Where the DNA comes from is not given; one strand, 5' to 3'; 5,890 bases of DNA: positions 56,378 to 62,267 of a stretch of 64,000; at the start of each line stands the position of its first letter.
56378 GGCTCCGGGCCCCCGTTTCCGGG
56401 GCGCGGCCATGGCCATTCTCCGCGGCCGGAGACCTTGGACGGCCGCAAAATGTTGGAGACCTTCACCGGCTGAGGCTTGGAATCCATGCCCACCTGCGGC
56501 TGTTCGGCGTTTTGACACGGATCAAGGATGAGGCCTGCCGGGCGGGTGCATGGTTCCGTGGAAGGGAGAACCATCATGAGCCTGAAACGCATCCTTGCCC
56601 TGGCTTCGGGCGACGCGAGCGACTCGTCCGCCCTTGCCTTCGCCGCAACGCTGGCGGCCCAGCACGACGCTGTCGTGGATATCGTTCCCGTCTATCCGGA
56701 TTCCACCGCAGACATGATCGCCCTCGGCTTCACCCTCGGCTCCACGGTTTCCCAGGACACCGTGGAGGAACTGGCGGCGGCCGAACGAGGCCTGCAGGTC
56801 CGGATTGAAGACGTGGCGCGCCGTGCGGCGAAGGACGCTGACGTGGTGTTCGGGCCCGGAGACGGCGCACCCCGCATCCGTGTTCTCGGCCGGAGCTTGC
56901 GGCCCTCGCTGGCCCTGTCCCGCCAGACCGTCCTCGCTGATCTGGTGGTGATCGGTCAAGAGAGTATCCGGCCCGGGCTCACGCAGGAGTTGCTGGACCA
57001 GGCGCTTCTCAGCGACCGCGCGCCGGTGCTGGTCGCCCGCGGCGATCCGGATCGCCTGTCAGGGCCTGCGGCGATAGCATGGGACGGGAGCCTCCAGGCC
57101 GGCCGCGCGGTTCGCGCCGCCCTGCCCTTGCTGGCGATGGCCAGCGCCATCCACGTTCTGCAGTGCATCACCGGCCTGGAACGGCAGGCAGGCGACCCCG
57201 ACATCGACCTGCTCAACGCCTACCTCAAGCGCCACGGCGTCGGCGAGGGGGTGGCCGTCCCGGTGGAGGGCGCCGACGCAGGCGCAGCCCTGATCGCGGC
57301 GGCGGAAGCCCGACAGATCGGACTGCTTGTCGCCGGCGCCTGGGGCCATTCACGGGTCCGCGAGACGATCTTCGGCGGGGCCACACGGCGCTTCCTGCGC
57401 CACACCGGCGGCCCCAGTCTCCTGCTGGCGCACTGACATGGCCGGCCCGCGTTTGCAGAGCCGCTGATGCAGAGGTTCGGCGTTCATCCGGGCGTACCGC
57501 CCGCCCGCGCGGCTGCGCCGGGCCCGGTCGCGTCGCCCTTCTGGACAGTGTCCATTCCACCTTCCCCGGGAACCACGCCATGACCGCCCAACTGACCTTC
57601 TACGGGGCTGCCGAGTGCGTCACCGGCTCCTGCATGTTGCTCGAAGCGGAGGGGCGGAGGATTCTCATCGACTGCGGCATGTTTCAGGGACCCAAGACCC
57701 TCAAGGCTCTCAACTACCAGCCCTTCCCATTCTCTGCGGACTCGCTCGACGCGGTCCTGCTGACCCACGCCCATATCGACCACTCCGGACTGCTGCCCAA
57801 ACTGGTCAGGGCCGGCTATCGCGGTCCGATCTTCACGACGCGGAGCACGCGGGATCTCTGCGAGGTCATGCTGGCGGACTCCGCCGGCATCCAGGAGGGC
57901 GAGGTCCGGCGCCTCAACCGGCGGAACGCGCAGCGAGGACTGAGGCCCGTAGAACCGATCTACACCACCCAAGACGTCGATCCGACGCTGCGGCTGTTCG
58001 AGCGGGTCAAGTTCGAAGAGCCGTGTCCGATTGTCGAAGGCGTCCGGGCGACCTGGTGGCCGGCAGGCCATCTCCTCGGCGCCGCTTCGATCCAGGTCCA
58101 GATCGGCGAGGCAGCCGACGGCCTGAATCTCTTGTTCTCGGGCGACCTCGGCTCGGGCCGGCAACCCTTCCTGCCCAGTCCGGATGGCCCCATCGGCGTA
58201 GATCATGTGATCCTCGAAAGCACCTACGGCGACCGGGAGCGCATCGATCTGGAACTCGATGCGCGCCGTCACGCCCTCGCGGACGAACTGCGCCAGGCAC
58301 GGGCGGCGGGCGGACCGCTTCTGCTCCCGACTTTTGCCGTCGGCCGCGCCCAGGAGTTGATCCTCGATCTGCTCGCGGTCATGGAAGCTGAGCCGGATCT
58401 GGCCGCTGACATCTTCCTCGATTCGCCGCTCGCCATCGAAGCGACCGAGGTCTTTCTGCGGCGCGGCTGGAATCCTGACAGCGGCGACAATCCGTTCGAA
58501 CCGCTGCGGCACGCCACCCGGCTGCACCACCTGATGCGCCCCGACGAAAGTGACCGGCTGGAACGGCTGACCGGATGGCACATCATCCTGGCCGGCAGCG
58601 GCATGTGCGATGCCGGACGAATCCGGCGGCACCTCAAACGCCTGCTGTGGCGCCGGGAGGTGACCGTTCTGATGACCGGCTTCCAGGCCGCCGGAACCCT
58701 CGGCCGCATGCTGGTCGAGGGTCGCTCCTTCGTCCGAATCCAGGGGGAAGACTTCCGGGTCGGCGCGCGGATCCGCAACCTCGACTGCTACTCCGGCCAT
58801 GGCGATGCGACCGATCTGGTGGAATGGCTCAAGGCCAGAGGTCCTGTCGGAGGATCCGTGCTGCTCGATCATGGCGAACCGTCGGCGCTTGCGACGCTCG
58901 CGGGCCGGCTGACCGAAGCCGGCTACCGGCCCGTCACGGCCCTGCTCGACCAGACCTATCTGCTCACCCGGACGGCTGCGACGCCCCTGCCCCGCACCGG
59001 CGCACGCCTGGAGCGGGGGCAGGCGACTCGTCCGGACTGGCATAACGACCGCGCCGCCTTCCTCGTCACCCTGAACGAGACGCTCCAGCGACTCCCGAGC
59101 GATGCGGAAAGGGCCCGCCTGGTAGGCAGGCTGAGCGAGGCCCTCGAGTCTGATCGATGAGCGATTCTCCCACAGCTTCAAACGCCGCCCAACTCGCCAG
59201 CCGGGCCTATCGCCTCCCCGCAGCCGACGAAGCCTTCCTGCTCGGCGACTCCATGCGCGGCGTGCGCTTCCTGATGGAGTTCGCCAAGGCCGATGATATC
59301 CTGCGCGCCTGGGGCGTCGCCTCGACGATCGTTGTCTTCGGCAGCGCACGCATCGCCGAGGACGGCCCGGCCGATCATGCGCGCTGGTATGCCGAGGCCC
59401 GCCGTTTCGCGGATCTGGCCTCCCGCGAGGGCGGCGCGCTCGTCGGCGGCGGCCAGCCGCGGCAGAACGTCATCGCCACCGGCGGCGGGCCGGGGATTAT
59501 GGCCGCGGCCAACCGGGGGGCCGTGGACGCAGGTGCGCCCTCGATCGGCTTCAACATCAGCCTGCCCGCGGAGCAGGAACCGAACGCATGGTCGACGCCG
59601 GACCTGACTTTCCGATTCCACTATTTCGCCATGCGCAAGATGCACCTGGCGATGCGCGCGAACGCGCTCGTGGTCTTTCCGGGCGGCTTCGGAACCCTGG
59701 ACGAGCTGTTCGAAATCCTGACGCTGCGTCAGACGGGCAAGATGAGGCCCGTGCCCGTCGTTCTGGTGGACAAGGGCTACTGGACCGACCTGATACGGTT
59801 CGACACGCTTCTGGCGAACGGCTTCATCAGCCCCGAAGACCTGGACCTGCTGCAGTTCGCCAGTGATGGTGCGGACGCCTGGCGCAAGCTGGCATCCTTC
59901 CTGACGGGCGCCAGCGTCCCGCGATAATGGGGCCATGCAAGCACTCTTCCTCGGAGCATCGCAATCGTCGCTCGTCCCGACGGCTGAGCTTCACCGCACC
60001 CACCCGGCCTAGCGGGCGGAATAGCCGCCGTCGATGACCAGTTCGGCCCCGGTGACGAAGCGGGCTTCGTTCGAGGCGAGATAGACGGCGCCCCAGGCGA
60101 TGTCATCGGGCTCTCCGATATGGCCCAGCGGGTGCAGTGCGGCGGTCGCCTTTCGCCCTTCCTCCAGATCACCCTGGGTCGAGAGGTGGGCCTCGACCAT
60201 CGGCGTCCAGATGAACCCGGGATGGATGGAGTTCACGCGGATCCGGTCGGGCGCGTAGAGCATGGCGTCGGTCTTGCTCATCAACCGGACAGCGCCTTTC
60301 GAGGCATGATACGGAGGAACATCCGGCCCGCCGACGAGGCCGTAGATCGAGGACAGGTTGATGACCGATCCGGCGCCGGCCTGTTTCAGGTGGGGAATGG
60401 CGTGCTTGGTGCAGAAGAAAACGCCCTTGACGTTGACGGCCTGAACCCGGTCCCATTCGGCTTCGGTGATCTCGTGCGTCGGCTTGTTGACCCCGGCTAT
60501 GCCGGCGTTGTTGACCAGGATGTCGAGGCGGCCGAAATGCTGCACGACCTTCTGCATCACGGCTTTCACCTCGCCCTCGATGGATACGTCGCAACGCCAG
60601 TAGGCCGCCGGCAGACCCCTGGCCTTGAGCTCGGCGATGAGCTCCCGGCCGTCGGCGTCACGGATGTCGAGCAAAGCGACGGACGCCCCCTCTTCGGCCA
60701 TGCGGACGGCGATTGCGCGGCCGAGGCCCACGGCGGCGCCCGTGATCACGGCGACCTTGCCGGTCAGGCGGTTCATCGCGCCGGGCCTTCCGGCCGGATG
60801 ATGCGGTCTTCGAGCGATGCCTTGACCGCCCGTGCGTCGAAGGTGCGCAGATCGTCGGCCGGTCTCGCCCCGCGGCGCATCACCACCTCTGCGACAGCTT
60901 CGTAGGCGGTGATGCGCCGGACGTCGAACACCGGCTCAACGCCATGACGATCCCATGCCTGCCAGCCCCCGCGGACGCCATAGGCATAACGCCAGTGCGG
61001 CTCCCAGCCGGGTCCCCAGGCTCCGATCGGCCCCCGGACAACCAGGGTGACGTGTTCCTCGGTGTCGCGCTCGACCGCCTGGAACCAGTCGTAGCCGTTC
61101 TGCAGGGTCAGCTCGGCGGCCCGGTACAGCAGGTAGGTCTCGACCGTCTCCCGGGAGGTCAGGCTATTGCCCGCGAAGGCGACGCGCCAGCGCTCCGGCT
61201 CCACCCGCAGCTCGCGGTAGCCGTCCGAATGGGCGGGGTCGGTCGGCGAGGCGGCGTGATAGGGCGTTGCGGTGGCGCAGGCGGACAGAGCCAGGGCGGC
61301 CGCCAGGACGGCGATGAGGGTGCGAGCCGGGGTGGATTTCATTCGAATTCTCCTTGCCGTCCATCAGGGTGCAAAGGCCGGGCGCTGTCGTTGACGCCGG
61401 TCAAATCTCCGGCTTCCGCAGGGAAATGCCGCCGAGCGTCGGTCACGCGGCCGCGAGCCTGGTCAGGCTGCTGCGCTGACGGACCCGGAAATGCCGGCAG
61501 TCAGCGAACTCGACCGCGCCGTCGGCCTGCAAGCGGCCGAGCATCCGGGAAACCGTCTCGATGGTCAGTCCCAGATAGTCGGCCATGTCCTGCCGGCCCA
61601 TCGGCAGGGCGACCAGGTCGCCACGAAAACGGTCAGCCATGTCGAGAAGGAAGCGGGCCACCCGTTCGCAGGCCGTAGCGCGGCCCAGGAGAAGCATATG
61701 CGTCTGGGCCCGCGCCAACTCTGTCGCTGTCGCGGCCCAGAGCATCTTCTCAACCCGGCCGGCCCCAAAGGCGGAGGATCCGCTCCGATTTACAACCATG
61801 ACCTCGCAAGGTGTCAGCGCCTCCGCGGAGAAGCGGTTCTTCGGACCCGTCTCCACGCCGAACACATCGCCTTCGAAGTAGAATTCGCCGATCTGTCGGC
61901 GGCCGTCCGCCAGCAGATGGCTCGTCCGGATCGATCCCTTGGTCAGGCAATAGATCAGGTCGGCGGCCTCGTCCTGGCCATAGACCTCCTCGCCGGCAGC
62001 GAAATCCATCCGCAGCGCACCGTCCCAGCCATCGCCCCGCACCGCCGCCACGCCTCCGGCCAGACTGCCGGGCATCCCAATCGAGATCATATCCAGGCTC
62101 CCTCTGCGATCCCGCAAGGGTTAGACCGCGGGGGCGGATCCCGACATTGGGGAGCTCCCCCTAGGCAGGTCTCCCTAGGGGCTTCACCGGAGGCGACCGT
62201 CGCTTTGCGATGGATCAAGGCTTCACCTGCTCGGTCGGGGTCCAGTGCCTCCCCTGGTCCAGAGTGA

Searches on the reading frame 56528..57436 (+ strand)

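Call 89: search_protein_families(library=pfam, proteins=[window:56528-57436:+], max_evalue=0.0001)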
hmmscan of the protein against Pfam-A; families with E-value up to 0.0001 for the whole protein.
window:56528-57436:+ (302 aa): 1 family
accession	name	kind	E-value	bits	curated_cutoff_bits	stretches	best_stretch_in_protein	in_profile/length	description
PF00582.32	Usp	-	4.4e-12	47.2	24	2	20-152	3-118/141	Universal stress protein family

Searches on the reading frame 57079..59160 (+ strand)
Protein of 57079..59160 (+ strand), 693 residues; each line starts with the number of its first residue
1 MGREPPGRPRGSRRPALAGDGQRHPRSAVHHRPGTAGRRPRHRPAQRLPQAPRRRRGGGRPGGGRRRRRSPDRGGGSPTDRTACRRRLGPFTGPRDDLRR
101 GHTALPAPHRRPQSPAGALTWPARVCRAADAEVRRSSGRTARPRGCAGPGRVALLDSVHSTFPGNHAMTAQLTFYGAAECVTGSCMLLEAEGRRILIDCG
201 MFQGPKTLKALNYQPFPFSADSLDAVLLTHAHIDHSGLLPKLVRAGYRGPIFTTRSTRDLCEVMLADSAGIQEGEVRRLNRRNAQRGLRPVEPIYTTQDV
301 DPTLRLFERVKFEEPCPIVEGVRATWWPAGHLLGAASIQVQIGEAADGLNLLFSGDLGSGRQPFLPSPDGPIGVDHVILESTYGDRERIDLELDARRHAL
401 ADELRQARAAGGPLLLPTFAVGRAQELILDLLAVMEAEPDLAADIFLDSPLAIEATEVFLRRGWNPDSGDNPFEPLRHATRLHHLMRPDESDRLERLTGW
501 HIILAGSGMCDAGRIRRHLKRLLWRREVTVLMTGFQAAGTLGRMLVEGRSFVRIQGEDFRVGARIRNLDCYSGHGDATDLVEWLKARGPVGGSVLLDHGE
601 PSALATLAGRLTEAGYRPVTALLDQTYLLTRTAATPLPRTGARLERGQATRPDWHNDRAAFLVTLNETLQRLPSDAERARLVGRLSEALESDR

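Call 89: search_protein_families(library=pfam, proteins=[window:57079-59160:+], max_evalue=0.0001)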
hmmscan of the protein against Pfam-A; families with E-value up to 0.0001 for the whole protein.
window:57079-59160:+ (693 aa): 5 families
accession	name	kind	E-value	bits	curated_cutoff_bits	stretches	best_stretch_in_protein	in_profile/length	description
PF10996.14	Beta-Casp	-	1.6e-26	93.7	27.7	1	424-545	1-120/120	Beta-Casp domain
PF00753.33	Lactamase_B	-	6.6e-13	49.5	22.7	1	181-245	4-66/196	Metallo-beta-lactamase superfamily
PF07521.17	RMMBL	-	5.7e-10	39.5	21.6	1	560-618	3-60/63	Zn-dependent metallo-hydrolase RNA specificity domain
PF12706.13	Lactamase_B_2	-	2.5e-08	34.2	27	1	193-261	1-70/200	Beta-lactamase superfamily domain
PF16661.11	Lactamase_B_6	-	1.8e-07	31.2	27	1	187-338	1-147/193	Metallo-beta-lactamase superfamily domain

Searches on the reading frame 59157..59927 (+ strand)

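Call 89: search_protein_families(library=pfam, proteins=[window:59157-59927:+], max_evalue=0.0001)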
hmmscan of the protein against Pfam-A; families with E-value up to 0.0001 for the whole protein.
window:59157-59927:+ (256 aa): 2 families
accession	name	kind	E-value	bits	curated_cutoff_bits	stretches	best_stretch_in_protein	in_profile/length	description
PF03641.19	Lysine_decarbox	-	2.8e-32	112.1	27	1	115-245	1-131/131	Possible lysine decarboxylase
PF18306.6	LDcluster4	-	5.7e-08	32.9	26.3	1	103-185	32-111/151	SLOG cluster4 family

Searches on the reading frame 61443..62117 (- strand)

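Call 89: search_protein_families(library=pfam, proteins=[window:61443-62117:-], max_evalue=0.0001)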
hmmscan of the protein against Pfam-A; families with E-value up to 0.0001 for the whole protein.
window:61443-62117:- (224 aa): 3 families
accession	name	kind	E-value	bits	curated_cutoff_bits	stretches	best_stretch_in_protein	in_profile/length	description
PF13545.12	HTH_Crp_2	-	1.8e-18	66.7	27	1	151-220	1-69/70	Crp-like helix-turn-helix domain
PF00325.26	Crp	-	2.8e-16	59.4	21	1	171-200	1-30/32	Bacterial regulatory proteins, crp family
PF00027.35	cNMP_binding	-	7.2e-12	45.6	27.5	1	38-112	3-80/89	Cyclic nucleotide-binding domain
